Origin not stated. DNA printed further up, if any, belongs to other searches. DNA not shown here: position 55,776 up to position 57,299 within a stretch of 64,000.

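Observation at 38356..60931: Predicted product is an unusually decorated deoxy/amino sugar: two E1/ColD-like 3-dehydratases with Fe-S-like Cys motifs, carbamoyltransferase and five class-B rSAMs alongside ugd/UXS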

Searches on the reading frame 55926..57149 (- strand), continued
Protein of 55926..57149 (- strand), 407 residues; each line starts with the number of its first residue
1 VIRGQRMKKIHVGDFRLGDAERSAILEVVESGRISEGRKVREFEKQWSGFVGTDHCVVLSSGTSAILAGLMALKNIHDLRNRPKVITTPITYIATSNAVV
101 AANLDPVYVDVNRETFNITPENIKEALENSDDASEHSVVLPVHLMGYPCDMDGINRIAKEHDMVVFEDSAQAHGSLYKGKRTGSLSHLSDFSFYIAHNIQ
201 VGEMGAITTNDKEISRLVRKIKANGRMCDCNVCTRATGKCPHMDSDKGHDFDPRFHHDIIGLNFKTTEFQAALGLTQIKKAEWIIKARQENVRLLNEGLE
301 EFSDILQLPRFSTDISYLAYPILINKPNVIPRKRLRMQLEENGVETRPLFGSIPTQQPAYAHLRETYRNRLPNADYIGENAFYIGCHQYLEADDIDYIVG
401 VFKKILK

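Call 15: find_homologous_proteins(query=window:55926-57149:-, max_evalue=1e-20)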
Query window:55926-57149:- (407 aa): 4366 proteins with E <= 1e-20 among 8000 candidates; the best 120 are listed.
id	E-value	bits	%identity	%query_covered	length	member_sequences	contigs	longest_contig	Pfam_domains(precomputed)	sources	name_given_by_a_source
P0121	1.2e-271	918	100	99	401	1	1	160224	PF01041.24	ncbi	ncbi:MAG: DegT/DnrJ/EryC1/StrS family aminotransferase [archaeon]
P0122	3.5e-185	634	65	98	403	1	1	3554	PF01041.24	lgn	-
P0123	1.6e-183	628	67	99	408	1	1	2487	PF00155.28,PF01041.24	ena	-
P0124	9.6e-183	626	67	98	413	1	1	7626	PF00155.28,PF01041.24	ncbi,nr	ncbi:MAG: DegT/DnrJ/EryC1/StrS family aminotransferase [Nanoarchaeota archaeon]|nr:DegT/DnrJ/EryC1/S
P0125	2.7e-182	624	67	98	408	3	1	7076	PF00155.28,PF00266.26,PF01041.24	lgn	-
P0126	3.0e-182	624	66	99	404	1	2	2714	PF00155.28,PF01041.24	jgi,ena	jgi:CDP-6-deoxy-D-xylo-4-hexulose-3-dehydrase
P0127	7.3e-182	623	65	98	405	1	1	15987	PF00155.28,PF01041.24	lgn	-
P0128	8.3e-182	623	65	99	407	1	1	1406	PF00155.28,PF01212.28,PF01041.24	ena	-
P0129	2.1e-181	621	67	99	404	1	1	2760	PF00155.28,PF01041.24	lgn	-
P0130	5.3e-181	620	66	98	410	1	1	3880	PF00155.28,PF01041.24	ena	-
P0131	6.1e-181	620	66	98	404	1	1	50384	PF00155.28,PF01041.24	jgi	-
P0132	7.9e-181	619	67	96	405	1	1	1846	PF00155.28,PF01041.24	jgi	jgi:CDP-6-deoxy-D-xylo-4-hexulose-3-dehydrase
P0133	8.6e-181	619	65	99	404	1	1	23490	PF00155.28,PF01041.24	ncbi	-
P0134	9.0e-181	619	66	99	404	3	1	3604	PF01041.24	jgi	jgi:CDP-6-deoxy-D-xylo-4-hexulose-3-dehydrase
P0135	2.0e-180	618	66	99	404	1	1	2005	PF00155.28,PF01041.24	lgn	-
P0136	2.2e-180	618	65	98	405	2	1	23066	PF01041.24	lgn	-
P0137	3.0e-180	617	65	98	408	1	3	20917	PF01041.24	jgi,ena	-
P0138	3.1e-180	617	65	99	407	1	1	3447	PF00155.28,PF01041.24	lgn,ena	-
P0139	5.7e-180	616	65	99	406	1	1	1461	PF00155.28,PF01041.24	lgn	-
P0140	1.1e-179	615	65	99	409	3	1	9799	PF01041.24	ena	-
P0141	1.9e-179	615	64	99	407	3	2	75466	PF00155.28,PF01041.24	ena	-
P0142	2.4e-179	614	64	99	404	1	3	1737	PF00155.28,PF01041.24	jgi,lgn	-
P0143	2.5e-179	614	65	98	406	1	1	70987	PF00155.28,PF01041.24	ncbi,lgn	-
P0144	5.9e-179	613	65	99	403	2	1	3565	PF00155.28,PF01041.24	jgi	jgi:CDP-6-deoxy-D-xylo-4-hexulose-3-dehydrase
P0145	1.2e-178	612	66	98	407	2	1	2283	PF01041.24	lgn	-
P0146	1.4e-178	612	65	99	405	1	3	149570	PF00155.28,PF00266.26,PF01041.24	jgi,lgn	-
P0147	3.0e-178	611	66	98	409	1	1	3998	PF01041.24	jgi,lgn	jgi:CDP-6-deoxy-D-xylo-4-hexulose-3-dehydrase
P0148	3.9e-178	610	67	97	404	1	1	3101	PF00155.28,PF01041.24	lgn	-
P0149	4.1e-178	610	64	99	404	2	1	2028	PF00155.28,PF01041.24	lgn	-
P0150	6.3e-178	610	65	98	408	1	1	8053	PF01041.24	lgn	-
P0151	1.2e-177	609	65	98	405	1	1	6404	PF01041.24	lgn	-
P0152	1.5e-177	609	65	98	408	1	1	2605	PF01041.24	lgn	-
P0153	4.0e-177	607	63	100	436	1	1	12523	PF00155.28,PF01041.24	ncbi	-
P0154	4.1e-177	607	64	98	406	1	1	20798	PF00155.28,PF01041.24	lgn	-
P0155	1.4e-176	605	65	98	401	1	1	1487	PF01041.24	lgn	-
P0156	1.7e-176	605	64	98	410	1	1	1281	PF01041.24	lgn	-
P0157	2.3e-176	605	64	98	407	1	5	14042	PF00155.28,PF01041.24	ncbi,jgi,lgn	jgi:CDP-6-deoxy-D-xylo-4-hexulose-3-dehydrase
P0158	3.8e-176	604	63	100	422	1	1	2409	PF00155.28,PF01212.28,PF01041.24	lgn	-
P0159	4.0e-176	604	65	98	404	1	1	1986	PF01041.24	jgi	jgi:dTDP-4-amino-4,6-dideoxygalactose transaminase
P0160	4.3e-176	604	64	99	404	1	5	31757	PF00155.28,PF01041.24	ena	-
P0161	1.0e-175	602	65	98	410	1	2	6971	PF01041.24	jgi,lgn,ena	-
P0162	1.1e-175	602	65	98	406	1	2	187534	PF01041.24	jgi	jgi:CDP-6-deoxy-D-xylo-4-hexulose-3-dehydrase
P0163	1.1e-175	602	63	98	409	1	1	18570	PF01041.24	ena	-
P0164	2.0e-175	601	65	99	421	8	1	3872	PF00155.28,PF01041.24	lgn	-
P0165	3.4e-175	601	62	99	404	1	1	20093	PF01041.24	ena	-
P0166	4.1e-175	600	63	98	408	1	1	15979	PF00155.28,PF01041.24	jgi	-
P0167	1.1e-174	599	64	98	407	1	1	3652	PF01041.24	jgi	jgi:CDP-6-deoxy-D-xylo-4-hexulose-3-dehydrase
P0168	2.0e-174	598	64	99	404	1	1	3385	PF01041.24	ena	-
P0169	5.4e-174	597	63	98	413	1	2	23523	PF01041.24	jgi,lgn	jgi:CDP-6-deoxy-D-xylo-4-hexulose-3-dehydrase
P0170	8.2e-174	596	64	99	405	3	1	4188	PF01041.24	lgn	-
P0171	1.4e-173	595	65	98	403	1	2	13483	PF00155.28,PF01041.24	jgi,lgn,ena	-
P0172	1.6e-173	595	63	98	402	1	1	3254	PF01041.24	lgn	-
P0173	1.7e-173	595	63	98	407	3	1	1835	PF00155.28,PF01041.24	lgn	-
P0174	3.6e-173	594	63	97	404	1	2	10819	PF00155.28,PF01212.28,PF01041.24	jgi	-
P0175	4.4e-173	594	63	98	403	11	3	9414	PF01041.24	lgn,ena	-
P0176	4.7e-173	594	64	98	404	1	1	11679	PF01041.24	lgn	-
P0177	4.7e-173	594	64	98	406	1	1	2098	PF01041.24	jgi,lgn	jgi:dTDP-4-amino-4,6-dideoxygalactose transaminase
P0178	6.3e-173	593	63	99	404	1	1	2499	PF00155.28,PF01041.24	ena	-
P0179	6.3e-173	593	62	99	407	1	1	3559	PF01041.24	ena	-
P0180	6.5e-173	593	63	98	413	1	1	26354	PF01041.24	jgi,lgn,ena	-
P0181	9.1e-173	593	63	99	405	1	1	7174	PF01041.24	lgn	-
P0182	9.4e-173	593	63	99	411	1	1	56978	PF01041.24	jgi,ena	-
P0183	9.5e-173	593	63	98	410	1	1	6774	PF01041.24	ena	-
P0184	1.0e-172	593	63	98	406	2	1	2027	PF00155.28,PF01041.24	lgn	-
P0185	1.1e-172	593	64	99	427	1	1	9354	PF01041.24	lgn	-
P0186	1.2e-172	592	63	99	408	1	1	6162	PF01041.24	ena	-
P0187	1.3e-172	592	63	98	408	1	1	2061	PF01041.24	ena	-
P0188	1.3e-172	592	63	99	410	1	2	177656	PF00155.28,PF01041.24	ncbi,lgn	-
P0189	1.6e-172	592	63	98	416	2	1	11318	PF01212.28,PF01041.24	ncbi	-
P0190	1.7e-172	592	63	98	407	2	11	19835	PF00155.28,PF01041.24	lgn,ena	-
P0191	1.9e-172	592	64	98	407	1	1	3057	PF01041.24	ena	-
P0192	2.0e-172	592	64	98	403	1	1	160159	PF00155.28,PF01041.24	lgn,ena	-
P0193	2.6e-172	591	64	99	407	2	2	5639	PF01041.24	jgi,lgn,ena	-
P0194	3.0e-172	591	65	99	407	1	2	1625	PF01041.24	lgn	-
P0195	3.8e-172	591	62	99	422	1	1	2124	PF01041.24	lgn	-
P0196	4.9e-172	590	62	99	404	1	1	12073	PF01212.28,PF01041.24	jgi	jgi:dTDP-4-amino-4,6-dideoxygalactose transaminase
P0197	5.2e-172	590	63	99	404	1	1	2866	PF01041.24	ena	-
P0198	5.3e-172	590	64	97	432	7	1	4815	PF00155.28,PF01212.28,PF01041.24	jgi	jgi:CDP-6-deoxy-D-xylo-4-hexulose-3-dehydrase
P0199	6.0e-172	590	64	99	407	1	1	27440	PF01041.24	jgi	jgi:dTDP-4-amino-4,6-dideoxygalactose transaminase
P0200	6.2e-172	590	64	98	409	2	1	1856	PF00266.26,PF01041.24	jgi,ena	-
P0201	6.9e-172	590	63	98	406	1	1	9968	PF01041.24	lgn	-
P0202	7.3e-172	590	63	98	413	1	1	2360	PF01041.24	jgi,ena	-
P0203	9.8e-172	589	62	98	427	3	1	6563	PF00155.28,PF01041.24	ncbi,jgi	-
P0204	1.0e-171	589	63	99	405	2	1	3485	PF01041.24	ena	-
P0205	1.0e-171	589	66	95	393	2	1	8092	PF00155.28,PF01212.28,PF01041.24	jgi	jgi:CDP-6-deoxy-D-xylo-4-hexulose-3-dehydrase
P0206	1.3e-171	589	65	98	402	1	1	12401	PF00155.28,PF01041.24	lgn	-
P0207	1.4e-171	589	64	99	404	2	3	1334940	PF01041.24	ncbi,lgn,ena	-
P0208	1.4e-171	589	62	99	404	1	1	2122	PF01041.24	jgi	jgi:CDP-6-deoxy-D-xylo-4-hexulose-3-dehydrase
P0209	1.4e-171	589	62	98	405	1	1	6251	PF00155.28,PF01041.24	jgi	jgi:dTDP-4-amino-4,6-dideoxygalactose transaminase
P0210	1.6e-171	589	65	98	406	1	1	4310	PF01041.24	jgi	jgi:perosamine synthetase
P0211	1.8e-171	589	62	99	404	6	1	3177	PF01041.24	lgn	-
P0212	1.8e-171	588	61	99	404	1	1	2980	PF01041.24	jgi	jgi:CDP-6-deoxy-D-xylo-4-hexulose-3-dehydrase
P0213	2.0e-171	588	62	98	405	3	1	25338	PF00155.28,PF01041.24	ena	-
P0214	2.5e-171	588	63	98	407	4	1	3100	PF01041.24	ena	-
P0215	2.5e-171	588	62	98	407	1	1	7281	PF00155.28,PF01041.24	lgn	-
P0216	3.1e-171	588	63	98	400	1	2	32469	PF01041.24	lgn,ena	-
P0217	4.2e-171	587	64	99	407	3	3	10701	PF00155.28,PF01041.24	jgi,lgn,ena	-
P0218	5.0e-171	587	65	99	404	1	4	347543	PF00155.28,PF01041.24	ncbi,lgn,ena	-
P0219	5.5e-171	587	62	98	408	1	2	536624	PF01041.24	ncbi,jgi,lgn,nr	ncbi:MAG TPA: DegT/DnrJ/EryC1/StrS family aminotransferase [Dehalococcoidia bacterium]|nr:DegT/DnrJ/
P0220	6.0e-171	587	63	99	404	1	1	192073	PF01041.24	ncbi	ncbi:MAG: DegT/DnrJ/EryC1/StrS family aminotransferase [Candidatus Diapherotrites archaeon]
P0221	6.8e-171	587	62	99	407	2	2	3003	PF00155.28,PF01041.24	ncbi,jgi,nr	ncbi:MAG: DegT/DnrJ/EryC1/StrS family aminotransferase [Mariniphaga sp.]|nr:DegT/DnrJ/EryC1/StrS fam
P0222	8.5e-171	586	64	99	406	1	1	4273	PF00155.28,PF01041.24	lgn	-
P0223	1.1e-170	586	64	99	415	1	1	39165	PF00155.28,PF01041.24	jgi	jgi:dTDP-4-amino-4,6-dideoxygalactose transaminase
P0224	1.3e-170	586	64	98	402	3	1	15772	PF01041.24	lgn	-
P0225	1.4e-170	586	62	100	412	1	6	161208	PF00155.28,PF01041.24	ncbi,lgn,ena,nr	ncbi:DegT/DnrJ/EryC1/StrS aminotransferase family protein [bacterium]|nr:DegT/DnrJ/EryC1/StrS aminot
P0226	1.6e-170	585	61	98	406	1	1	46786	PF01041.24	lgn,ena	-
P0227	1.6e-170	585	62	98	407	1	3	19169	PF00155.28,PF01041.24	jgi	jgi:CDP-6-deoxy-D-xylo-4-hexulose-3-dehydrase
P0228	1.6e-170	585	63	97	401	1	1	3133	PF01212.28,PF01041.24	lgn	-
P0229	1.8e-170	585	64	98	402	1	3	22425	PF01041.24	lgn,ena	-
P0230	2.4e-170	585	62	98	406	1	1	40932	PF01041.24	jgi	jgi:CDP-6-deoxy-D-xylo-4-hexulose-3-dehydrase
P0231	2.5e-170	585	62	99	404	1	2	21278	PF01041.24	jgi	jgi:CDP-6-deoxy-D-xylo-4-hexulose-3-dehydrase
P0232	3.7e-170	584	64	98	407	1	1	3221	PF00155.28,PF01041.24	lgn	-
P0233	5.1e-170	584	63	98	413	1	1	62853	PF01041.24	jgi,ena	jgi:CDP-6-deoxy-D-xylo-4-hexulose-3-dehydrase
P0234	5.1e-170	584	62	98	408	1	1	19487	PF01041.24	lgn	-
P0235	6.2e-170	583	61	98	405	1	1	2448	PF00155.28,PF01041.24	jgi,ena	-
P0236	8.2e-170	583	64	99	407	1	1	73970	PF01041.24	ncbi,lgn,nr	ncbi:MAG: DegT/DnrJ/EryC1/StrS family aminotransferase [Candidatus Methanoperedens sp.]|nr:DegT/DnrJ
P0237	9.4e-170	583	64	98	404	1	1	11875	PF00155.28,PF01041.24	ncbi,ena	-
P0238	1.2e-169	582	62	99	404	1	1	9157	PF00155.28,PF01041.24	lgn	-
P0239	1.4e-169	582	63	98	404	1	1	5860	PF01041.24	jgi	jgi:dTDP-4-amino-4,6-dideoxygalactose transaminase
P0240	1.6e-169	582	62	98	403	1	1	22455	PF00155.28,PF01041.24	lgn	-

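Call 21: find_encoding_contigs(protein=P0220, flank=8000, max_places=2)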
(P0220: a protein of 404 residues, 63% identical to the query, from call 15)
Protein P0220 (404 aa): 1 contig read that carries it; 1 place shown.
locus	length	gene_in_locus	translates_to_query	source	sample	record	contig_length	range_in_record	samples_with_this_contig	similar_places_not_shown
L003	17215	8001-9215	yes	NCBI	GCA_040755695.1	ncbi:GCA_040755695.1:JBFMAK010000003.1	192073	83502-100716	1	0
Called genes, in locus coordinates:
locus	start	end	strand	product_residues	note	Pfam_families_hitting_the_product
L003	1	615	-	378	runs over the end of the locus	PF13439:Glyco_transf_4, PF13579:Glyco_trans_4_4, PF00534:Glycos_transf_1, PF13692:Glyco_trans_1_4 (weak)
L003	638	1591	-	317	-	PF13641:Glyco_tranf_2_3, PF00535:Glycos_transf_2, PF10111:Glyco_tranf_2_2 (faint), PF13632:Glyco_trans_2_3 (weak)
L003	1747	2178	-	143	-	PF01797:Y1_Tnp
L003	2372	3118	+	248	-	PF02353:CMAS (weak), PF01209:Ubie_methyltran, PF13489:Methyltransf_23, PF05175:MTS (weak), PF13847:Methyltransf_31, PF08241:Methyltransf_11, PF08242:Methyltransf_12, PF13649:Methyltransf_25, +1 more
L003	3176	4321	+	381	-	-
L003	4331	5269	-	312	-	PF03706:LPG_synthase_TM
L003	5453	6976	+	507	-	-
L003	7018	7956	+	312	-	PF00535:Glycos_transf_2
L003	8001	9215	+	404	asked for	PF01041:DegT_DnrJ_EryC1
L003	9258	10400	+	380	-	PF13439:Glyco_transf_4 (faint), PF00534:Glycos_transf_1, PF13692:Glyco_trans_1_4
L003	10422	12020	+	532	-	-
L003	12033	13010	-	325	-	PF03706:LPG_synthase_TM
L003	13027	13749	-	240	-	PF00535:Glycos_transf_2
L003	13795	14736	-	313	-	PF01073:3Beta_HSD, PF01370:Epimerase, PF04321:RmlD_sub_bind (faint), PF07993:NAD_binding_4, PF16363:GDP_Man_Dehyd, PF02719:Polysacc_synt_2 (weak)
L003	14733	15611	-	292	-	PF00483:NTP_transferase, PF12804:NTP_transf_3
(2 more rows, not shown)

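Call 22: find_encoding_contigs(protein=P0236, flank=8000, max_places=2)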
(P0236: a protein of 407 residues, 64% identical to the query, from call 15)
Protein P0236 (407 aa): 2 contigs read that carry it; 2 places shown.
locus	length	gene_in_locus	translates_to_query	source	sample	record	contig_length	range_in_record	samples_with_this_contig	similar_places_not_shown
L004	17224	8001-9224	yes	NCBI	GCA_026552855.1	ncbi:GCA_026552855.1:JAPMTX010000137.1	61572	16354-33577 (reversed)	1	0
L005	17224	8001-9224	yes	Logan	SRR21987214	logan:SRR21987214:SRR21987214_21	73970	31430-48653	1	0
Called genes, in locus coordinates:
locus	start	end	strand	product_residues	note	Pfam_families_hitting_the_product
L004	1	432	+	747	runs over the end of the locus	-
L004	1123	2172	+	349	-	-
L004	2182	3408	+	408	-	PF01943:Polysacc_synt, PF13440:Polysacc_synt_3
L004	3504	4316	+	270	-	PF13641:Glyco_tranf_2_3, PF00535:Glycos_transf_2, PF10111:Glyco_tranf_2_2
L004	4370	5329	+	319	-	PF00535:Glycos_transf_2, PF13641:Glyco_tranf_2_3, PF10111:Glyco_tranf_2_2 (faint), PF13632:Glyco_trans_2_3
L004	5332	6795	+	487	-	PF02310:B12-binding (weak), PF04055:Radical_SAM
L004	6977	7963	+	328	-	PF00535:Glycos_transf_2, PF10111:Glyco_tranf_2_2, PF13641:Glyco_tranf_2_3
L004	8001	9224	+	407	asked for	PF01041:DegT_DnrJ_EryC1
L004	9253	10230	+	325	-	PF01073:3Beta_HSD, PF01370:Epimerase, PF02719:Polysacc_synt_2 (faint), PF05368:NmrA (weak), PF07993:NAD_binding_4, PF16363:GDP_Man_Dehyd, PF13460:NAD_binding_10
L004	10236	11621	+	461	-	PF02310:B12-binding, PF04055:Radical_SAM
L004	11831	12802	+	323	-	PF00534:Glycos_transf_1, PF13692:Glyco_trans_1_4, PF26337:Gtf3_C (weak)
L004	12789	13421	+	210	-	PF00132:Hexapep, PF14602:Hexapep_2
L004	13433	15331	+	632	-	PF13522:GATase_6, PF13537:GATase_7, PF00733:Asn_synthase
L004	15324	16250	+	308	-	PF00535:Glycos_transf_2, PF10111:Glyco_tranf_2_2, PF13506:Glyco_transf_21 (weak), PF13641:Glyco_tranf_2_3, PF13632:Glyco_trans_2_3 (weak)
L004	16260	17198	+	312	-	PF01073:3Beta_HSD, PF01370:Epimerase, PF02719:Polysacc_synt_2, PF04321:RmlD_sub_bind, PF07993:NAD_binding_4, PF13460:NAD_binding_10 (weak), PF16363:GDP_Man_Dehyd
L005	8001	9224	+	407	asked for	PF01041:DegT_DnrJ_EryC1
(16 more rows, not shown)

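Call 24: find_related_loci(query=A1, collection=genome_contigs, flank=10000)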
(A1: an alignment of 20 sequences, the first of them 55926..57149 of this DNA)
Query A1 (407 aa) in genome_contigs; peptide patterns used: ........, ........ (x = any residue, [..] = any of these).
222 stretches matched a pattern; 188 encode a relative of the query (tblastn E <= 1e-3); the best 80 are kept; 80 distinct loci.
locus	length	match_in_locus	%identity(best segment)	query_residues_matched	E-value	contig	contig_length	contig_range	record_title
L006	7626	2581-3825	66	1-406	0e+0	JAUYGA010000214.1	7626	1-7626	MAG: Nanoarchaeota archaeon isolate C21_metabat.bin.55 C21_k141_43598, whole genome shotgun sequence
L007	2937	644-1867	65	3-407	0e+0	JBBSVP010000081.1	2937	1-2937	MAG: Candidatus Hydrothermarchaeota archaeon isolate H32-bin130_1 H32_bin130_1_000000000086, whole genome shotgun sequen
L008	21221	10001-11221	65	4-407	2e-180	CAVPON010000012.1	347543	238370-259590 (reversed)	MAG: uncultured Methanobacteriaceae archaeon isolate MFD00082.bin.1.130 genome assembly, contig: contig_907, whole genom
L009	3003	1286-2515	61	1-407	0e+0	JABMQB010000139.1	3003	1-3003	MAG: Mariniphaga sp. isolate bin.676 k141_1057930, whole genome shotgun sequence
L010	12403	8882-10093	64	7-407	2e-179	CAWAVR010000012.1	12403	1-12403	MAG: uncultured Methanobacteriaceae archaeon isolate MFD01112.bin.1.15 genome assembly, contig: contig_14818, whole geno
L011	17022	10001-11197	61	9-407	3e-179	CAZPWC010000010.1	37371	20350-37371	MAG TPA_asm: uncultured archaeon isolate SRP178699_co1_643 genome assembly, contig: NODE_1064_length_37371_cov_7.102128,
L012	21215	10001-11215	63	6-407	2e-179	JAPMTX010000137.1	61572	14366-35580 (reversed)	MAG: Candidatus Methanoperedens sp. isolate LC 1 LC_0.1_scaffold_94, whole genome shotgun sequence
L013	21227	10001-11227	61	1-406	1e-178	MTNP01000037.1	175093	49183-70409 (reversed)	MAG: Dehalococcoides sp. JdFR-54 JGI24020J35080_1000031, whole genome shotgun sequence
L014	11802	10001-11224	63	2-406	2e-178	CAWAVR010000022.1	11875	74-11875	MAG: uncultured Methanobacteriaceae archaeon isolate MFD01112.bin.1.15 genome assembly, contig: contig_32460, whole geno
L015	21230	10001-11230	62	1-407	2e-177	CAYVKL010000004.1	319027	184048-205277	MAG TPA_asm: uncultured Methanobacterium sp. isolate SRP302447_co4_100 genome assembly, contig: NODE_101_length_319027_c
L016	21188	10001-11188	62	9-402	8e-176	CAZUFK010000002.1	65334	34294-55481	MAG TPA_asm: uncultured Candidatus Bathyarchaeia archaeon isolate binchicken_co91_416 genome assembly, contig: NODE_397_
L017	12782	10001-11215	61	7-407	5e-176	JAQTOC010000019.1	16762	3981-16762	MAG: Candidatus Nanoarchaeia archaeon isolate STA_79 NODE_6545_length_16762_cov_4.027051_Sandtown_A, whole genome shotgu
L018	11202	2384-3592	62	7-406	7e-176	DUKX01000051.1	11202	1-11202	MAG TPA_asm: Methanofastidiosum sp. isolate UBA9950 contig_47874, whole genome shotgun sequence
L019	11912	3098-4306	62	7-406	7e-176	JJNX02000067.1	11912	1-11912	Peptococcaceae bacterium SCADC1_2_3 contig_67, whole genome shotgun sequence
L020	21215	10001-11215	61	5-407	7e-176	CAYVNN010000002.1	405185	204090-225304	MAG TPA_asm: uncultured Methanosarcinales archaeon isolate SRP077602_co2_11 genome assembly, contig: NODE_5_length_40518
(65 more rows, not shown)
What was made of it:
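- Carriers are overwhelmingly anaerobes rich in reduced ferredoxin (call 24).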
